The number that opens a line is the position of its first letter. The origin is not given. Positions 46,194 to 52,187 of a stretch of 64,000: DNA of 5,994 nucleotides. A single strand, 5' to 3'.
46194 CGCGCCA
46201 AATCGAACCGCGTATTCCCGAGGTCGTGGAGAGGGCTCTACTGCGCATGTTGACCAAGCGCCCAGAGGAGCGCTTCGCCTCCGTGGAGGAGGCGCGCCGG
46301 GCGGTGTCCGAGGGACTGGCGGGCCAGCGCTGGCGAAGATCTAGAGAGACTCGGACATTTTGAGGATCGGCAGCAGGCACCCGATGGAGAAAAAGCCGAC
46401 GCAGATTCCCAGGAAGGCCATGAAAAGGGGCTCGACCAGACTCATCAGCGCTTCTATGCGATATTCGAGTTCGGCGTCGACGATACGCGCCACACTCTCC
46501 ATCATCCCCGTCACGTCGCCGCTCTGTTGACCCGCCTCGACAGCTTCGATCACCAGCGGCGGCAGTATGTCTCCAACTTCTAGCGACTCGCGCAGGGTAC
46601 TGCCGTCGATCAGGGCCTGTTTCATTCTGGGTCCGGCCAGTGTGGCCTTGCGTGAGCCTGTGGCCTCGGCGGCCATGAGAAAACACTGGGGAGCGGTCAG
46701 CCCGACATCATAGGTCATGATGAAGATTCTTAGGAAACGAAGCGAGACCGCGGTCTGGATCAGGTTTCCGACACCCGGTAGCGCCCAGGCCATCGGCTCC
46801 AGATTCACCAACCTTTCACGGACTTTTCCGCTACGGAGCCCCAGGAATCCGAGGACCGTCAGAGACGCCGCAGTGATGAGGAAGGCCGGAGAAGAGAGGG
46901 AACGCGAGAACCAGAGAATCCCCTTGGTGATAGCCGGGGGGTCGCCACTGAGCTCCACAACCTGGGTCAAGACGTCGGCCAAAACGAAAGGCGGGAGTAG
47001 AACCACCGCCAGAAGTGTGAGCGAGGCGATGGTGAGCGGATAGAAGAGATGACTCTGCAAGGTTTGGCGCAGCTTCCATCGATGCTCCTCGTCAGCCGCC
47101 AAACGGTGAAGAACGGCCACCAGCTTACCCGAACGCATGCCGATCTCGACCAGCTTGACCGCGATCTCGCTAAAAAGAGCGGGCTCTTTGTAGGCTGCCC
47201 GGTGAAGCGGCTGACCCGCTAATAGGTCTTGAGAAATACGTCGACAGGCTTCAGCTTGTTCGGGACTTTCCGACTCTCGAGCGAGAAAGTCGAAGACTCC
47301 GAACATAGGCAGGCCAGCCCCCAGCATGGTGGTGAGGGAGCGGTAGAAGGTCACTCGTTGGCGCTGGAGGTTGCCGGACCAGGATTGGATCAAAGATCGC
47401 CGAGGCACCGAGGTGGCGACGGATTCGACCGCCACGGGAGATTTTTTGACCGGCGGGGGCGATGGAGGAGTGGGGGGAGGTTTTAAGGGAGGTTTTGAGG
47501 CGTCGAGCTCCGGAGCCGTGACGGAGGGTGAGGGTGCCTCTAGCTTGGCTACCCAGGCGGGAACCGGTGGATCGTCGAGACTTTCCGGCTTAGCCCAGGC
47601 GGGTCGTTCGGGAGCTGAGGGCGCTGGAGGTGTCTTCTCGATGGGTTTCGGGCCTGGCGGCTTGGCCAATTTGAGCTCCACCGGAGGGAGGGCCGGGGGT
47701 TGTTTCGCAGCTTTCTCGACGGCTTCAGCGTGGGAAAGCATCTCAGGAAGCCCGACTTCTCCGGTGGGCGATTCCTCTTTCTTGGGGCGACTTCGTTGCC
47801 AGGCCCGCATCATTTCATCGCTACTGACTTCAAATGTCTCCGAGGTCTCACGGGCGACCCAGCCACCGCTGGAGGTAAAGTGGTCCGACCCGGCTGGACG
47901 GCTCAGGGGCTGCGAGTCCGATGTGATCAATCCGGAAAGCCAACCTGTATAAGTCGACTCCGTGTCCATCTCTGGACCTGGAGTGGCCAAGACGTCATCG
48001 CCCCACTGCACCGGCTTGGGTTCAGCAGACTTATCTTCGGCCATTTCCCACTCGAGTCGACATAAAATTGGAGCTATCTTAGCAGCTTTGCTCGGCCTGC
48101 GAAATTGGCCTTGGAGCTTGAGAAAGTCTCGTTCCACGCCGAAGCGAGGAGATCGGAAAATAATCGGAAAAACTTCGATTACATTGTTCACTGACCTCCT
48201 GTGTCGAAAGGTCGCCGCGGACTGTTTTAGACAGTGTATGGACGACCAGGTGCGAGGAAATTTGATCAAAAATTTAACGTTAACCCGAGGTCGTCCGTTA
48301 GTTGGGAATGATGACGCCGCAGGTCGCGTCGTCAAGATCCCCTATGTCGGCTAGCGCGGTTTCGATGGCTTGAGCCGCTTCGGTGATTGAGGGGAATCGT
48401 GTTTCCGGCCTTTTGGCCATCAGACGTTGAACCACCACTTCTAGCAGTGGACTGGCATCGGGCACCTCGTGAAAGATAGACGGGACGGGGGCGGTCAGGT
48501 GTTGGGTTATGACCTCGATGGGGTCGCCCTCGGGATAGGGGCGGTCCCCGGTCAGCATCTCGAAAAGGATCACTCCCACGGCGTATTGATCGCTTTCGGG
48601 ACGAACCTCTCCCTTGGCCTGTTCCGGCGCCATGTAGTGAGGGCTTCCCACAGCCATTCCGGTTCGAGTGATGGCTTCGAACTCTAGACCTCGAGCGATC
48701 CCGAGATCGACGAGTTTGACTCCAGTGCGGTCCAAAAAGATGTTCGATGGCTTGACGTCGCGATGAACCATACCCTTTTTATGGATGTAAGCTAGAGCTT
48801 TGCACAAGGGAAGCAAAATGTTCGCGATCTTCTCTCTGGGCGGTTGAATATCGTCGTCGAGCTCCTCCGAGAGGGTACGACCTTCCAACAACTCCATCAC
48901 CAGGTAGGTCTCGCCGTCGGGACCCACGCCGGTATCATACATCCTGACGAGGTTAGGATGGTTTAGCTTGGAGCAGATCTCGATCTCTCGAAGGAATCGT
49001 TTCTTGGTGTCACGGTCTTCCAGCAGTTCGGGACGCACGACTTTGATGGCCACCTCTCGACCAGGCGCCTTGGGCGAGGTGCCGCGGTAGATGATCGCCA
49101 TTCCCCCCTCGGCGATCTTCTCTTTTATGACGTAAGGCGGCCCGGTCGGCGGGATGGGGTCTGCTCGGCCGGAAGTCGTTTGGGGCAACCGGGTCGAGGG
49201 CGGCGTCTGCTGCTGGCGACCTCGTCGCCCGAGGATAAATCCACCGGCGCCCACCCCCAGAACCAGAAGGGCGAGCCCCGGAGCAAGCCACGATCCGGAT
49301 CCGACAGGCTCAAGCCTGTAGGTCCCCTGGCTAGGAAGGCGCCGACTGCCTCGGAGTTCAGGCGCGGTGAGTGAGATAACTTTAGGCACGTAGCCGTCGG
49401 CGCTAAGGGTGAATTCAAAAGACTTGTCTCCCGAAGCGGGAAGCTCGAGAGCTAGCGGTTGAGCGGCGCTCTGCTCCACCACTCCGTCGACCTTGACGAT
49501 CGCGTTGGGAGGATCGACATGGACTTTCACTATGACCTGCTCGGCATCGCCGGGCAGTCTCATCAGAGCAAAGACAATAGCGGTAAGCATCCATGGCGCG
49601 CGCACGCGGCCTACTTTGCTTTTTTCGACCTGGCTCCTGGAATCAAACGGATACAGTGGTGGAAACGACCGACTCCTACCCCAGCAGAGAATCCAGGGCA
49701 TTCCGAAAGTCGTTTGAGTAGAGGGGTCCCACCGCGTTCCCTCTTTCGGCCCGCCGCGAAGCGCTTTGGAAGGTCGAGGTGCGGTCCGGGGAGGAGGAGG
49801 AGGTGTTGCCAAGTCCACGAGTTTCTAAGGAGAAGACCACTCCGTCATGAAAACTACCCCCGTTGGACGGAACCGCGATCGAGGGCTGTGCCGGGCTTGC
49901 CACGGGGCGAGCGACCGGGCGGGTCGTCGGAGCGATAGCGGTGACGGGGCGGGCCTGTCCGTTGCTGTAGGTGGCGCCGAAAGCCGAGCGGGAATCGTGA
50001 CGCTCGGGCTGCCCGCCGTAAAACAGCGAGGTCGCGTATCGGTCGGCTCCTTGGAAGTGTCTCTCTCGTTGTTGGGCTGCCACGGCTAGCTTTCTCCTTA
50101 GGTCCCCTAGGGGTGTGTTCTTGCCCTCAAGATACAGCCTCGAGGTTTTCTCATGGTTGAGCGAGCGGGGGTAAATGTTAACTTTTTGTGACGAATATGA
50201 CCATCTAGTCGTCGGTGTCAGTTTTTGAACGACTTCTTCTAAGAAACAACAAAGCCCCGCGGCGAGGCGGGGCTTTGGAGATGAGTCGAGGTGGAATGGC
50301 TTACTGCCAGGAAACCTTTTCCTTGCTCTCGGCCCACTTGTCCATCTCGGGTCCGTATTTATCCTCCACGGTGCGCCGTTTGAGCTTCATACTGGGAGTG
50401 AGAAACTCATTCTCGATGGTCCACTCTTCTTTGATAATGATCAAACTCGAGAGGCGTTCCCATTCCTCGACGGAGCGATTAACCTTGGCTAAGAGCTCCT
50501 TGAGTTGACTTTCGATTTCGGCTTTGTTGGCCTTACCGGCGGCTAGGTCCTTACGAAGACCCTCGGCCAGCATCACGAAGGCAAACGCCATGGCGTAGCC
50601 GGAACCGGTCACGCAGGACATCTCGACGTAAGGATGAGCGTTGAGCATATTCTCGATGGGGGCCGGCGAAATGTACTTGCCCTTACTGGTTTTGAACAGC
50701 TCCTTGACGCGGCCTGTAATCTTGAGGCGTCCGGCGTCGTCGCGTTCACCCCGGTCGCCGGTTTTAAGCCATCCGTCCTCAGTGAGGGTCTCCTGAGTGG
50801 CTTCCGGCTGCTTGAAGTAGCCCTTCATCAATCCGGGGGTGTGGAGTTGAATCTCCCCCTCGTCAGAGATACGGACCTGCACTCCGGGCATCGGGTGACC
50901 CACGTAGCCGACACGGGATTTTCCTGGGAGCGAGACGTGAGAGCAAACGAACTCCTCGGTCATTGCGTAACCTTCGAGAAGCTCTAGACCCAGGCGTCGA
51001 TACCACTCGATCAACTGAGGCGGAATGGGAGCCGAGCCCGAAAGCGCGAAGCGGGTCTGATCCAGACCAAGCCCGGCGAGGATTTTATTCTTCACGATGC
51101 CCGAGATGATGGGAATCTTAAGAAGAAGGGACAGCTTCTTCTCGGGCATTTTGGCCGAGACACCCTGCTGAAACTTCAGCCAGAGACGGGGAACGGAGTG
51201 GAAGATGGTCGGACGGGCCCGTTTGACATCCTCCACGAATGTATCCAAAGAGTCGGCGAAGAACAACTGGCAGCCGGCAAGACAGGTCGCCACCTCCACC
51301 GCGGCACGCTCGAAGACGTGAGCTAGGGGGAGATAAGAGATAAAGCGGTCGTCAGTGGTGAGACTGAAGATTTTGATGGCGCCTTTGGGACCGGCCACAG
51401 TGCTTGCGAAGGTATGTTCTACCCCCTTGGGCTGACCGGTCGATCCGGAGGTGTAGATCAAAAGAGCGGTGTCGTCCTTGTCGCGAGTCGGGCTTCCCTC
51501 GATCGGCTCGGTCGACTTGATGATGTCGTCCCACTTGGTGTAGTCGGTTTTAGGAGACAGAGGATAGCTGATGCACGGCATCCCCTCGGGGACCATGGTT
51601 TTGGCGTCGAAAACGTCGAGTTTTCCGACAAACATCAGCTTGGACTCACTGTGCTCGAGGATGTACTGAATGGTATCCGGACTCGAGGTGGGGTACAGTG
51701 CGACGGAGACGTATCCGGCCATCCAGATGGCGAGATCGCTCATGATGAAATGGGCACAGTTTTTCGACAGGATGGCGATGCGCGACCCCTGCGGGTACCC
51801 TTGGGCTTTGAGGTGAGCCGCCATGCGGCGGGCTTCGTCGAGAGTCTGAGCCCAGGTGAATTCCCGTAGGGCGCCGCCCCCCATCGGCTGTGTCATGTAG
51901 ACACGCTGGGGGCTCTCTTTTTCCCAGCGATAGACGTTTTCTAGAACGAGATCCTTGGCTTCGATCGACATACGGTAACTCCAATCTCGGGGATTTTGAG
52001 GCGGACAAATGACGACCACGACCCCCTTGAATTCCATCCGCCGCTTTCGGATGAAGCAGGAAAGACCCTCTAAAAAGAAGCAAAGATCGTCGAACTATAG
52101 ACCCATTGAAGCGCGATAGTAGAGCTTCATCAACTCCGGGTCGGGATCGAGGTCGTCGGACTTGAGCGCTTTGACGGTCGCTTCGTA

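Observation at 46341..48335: GspF/PilC-like platform protein preceded by a long Pro-rich low-complexity N-terminal domain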

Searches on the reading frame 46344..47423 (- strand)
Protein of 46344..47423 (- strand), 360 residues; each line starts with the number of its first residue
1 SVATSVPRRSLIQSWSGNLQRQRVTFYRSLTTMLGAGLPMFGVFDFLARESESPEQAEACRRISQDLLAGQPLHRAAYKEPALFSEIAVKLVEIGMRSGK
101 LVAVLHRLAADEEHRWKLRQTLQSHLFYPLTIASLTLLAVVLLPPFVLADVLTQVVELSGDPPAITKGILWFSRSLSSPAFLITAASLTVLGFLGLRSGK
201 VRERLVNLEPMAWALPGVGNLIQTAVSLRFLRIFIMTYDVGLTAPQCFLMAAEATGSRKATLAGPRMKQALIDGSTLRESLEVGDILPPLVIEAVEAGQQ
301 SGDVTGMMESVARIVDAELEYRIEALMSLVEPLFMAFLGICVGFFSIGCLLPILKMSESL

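Call 34: find_homologous_proteins(query=window:46344-47423:-, max_evalue=0.00001)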
Query seq(360 aa) (360 aa): 35 proteins with E <= 0.00001 among 8000 candidates.
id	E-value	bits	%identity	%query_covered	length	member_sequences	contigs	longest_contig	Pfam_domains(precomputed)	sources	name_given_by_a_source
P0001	1.2e-226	770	100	100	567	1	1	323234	PF00482.29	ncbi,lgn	-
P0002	1.1e-216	737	94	100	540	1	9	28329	PF00482.29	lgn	-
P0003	4.9e-168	577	74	100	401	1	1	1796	PF00482.29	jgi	jgi:type IV pilus assembly protein PilC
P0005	3.0e-159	548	71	97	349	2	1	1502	PF00482.29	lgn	-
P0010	6.1e-103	363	52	94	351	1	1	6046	PF00482.29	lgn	-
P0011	6.9e-93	330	48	94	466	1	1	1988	PF00482.29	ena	-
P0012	9.7e-93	330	48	94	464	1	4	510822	PF00482.29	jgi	jgi:type II secretory pathway component PulF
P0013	1.6e-91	326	49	94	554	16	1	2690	PF00482.29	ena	-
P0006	2.4e-88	315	46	94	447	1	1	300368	PF00482.29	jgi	jgi:type IV pilus assembly protein PilC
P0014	3.0e-88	315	47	94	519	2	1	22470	PF00482.29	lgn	-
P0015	3.1e-88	315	45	96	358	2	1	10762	PF00482.29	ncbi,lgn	-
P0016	1.1e-86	310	46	96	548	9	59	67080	PF00482.29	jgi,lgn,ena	-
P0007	1.2e-86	309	46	96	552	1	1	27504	PF00482.29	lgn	-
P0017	1.3e-86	309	47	96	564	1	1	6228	PF00482.29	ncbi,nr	ncbi:MAG: type II secretion system F family protein [Candidatus Eremiobacteraeota bacterium]|nr:type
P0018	1.5e-86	309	44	96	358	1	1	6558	PF00482.29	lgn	-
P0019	3.7e-86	308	45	96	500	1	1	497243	PF00482.29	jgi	jgi:type II secretory pathway component PulF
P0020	6.9e-85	304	44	94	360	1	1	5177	PF00482.29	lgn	-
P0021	1.1e-84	303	45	94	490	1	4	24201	PF00482.29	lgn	-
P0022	2.3e-83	299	42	96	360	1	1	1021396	PF00482.29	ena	-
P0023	4.3e-83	298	46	94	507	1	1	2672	PF00482.29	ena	-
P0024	1.6e-82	296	45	94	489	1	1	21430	PF00482.29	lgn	-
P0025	9.4e-82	293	47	91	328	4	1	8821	PF00482.29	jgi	jgi:type IV pilus assembly protein PilC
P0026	1.4e-76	276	44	94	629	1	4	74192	PF00482.29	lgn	-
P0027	6.2e-26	110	26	94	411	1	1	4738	PF00482.29,PF28597.1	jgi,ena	-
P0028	9.6e-26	109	26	97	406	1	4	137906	PF00482.29,PF28597.1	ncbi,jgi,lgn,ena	-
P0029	3.8e-22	98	26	92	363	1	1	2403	PF00482.29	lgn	-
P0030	4.6e-22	97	27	92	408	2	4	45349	PF00482.29,PF28597.1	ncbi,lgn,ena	-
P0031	7.2e-17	80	23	97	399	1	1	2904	PF00482.29,PF28597.1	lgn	-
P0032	2.1e-14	72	29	36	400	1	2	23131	PF00482.29,PF28597.1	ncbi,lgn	-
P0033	6.7e-14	70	20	90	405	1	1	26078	PF00482.29,PF28597.1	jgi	-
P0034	2.2e-13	69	20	91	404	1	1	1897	PF00482.29,PF28597.1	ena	-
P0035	2.8e-13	68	22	94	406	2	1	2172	PF00482.29,PF28597.1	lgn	-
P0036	3.4e-13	68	20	92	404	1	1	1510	PF00482.29,PF28597.1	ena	-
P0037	5.7e-13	67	21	91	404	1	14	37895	PF00482.29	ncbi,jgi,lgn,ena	jgi:type IV pilus assembly protein PilC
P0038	9.3e-13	67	19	90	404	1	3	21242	PF00482.29,PF28597.1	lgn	-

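Call 39: find_encoding_contigs(protein=P0022, flank=10000, max_places=1)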
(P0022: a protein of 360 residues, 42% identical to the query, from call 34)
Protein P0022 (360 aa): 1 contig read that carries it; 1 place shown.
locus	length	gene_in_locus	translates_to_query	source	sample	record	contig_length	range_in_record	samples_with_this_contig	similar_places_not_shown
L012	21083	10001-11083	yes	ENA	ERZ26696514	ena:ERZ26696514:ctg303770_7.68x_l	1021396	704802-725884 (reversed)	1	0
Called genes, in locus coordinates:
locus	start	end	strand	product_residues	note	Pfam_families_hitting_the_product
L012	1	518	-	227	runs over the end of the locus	-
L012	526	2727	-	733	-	PF00924:MS_channel_2nd, PF21082:MS_channel_3rd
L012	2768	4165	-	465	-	-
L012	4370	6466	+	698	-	PF01432:Peptidase_M3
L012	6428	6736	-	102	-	-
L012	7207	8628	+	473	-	PF16697:Yop-YscD_cpl (faint), PF00498:FHA, PF03704:BTAD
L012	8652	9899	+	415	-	PF00069:Pkinase, PF03109:ABC1 (faint), PF07714:PK_Tyr_Ser-Thr, PF06293:Kdo (weak)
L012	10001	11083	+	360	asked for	PF00482:T2SSF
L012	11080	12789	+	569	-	-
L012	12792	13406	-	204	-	PF07963:N_methyl (faint)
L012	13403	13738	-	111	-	-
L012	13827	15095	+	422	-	PF00069:Pkinase, PF07714:PK_Tyr_Ser-Thr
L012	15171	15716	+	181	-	-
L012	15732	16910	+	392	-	PF02517:Rce1-like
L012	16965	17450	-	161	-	-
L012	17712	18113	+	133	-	-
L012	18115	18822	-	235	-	PF00106:adh_short, PF01370:Epimerase (weak), PF08659:KR (faint), PF13561:adh_short_C2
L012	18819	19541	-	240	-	PF00106:adh_short, PF08659:KR (weak), PF23441:SDR (weak), PF13561:adh_short_C2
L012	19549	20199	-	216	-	PF13279:4HBT_2, PF03061:4HBT (faint)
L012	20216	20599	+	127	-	PF01638:HxlR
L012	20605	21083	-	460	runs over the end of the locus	-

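Call 40: find_encoding_contigs(protein=P0012, flank=10000, max_places=1)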
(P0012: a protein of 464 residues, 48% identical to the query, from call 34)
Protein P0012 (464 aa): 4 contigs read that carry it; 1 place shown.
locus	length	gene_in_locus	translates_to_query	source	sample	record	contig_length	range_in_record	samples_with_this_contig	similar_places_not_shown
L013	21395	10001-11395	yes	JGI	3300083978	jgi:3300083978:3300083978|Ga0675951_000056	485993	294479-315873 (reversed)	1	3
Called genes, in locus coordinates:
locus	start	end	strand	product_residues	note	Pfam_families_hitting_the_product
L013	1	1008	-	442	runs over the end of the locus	PF00999:Na_H_Exchanger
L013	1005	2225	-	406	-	PF00999:Na_H_Exchanger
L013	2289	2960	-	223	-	PF01209:Ubie_methyltran, PF01135:PCMT (weak), PF01728:FtsJ (weak), PF13489:Methyltransf_23, PF13847:Methyltransf_31, PF08241:Methyltransf_11, PF08242:Methyltransf_12, PF13649:Methyltransf_25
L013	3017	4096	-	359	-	PF04055:Radical_SAM, PF19288:CofH_C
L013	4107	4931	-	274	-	PF02621:VitK2_biosynth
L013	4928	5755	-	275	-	-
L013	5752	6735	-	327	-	PF01040:UbiA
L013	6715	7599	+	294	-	PF00581:Rhodanese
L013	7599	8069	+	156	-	PF02657:SufE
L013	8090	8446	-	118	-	-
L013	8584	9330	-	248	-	-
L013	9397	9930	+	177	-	-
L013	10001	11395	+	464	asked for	PF00482:T2SSF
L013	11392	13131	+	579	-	-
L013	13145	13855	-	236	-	-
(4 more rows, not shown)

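Call 66: search_protein_families(library=pfam, proteins=[P0028], max_evalue=0.05)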
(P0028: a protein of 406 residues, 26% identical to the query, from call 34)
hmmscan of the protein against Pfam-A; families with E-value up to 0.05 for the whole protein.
P0028 (406 aa): 1 family
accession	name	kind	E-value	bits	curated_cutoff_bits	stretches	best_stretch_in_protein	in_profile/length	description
PF00482.28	T2SSF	-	2e-69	231.7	25.2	2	71-194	1-125/125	Type II secretion system (T2SS), protein F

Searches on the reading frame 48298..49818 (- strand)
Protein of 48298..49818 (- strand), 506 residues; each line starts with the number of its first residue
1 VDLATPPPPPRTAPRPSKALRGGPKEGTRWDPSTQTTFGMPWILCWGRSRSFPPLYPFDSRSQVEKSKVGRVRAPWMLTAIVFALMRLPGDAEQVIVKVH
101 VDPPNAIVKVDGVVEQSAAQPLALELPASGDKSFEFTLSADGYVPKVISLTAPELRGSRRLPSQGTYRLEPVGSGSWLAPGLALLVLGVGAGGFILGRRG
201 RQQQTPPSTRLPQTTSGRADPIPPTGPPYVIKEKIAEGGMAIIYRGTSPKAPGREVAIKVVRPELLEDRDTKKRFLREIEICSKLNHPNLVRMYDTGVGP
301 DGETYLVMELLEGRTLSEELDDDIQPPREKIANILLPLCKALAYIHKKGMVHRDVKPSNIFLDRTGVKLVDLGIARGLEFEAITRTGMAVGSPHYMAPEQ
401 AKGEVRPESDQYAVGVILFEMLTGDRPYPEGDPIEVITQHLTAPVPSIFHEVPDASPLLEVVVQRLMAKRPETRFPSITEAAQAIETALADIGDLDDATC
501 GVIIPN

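Call 3: search_protein_families(library=pfam, proteins=[window:48298-49818:-], max_evalue=0.01)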
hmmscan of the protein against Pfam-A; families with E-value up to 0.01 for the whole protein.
window:48298-49818:- (506 aa): 4 families
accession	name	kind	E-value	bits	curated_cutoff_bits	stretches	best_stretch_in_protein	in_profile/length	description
PF00069.31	Pkinase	-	9.6e-46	156.7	31.7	1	229-482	1-258/263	Protein kinase domain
PF07714.23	PK_Tyr_Ser-Thr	-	1.7e-33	116.5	23.1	1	231-474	3-248/258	Protein tyrosine and serine/threonine kinase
PF03109.22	ABC1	-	1e-07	31.8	22.9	1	303-381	142-220/244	ABC1 atypical kinase-like domain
PF06293.20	Kdo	-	0.0061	16.5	21.3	1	284-372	72-166/207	Lipopolysaccharide kinase (Kdo/WaaP) family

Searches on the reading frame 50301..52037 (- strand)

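Call 11: search_protein_families(library=pfam, proteins=[window:50301-52037:-], max_evalue=0.001)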
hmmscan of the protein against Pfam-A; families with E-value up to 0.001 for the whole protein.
window:50301-52037:- (578 aa): 2 families
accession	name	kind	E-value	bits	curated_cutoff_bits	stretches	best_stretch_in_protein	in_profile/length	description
PF00501.34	AMP-binding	-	6.3e-73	246.2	29.9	1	38-408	4-384/384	AMP-binding enzyme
PF23562.2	AMP-binding_C_3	-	1.4e-07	32.4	20.8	1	450-568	6-119/124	AMP-binding enzyme C-terminal domain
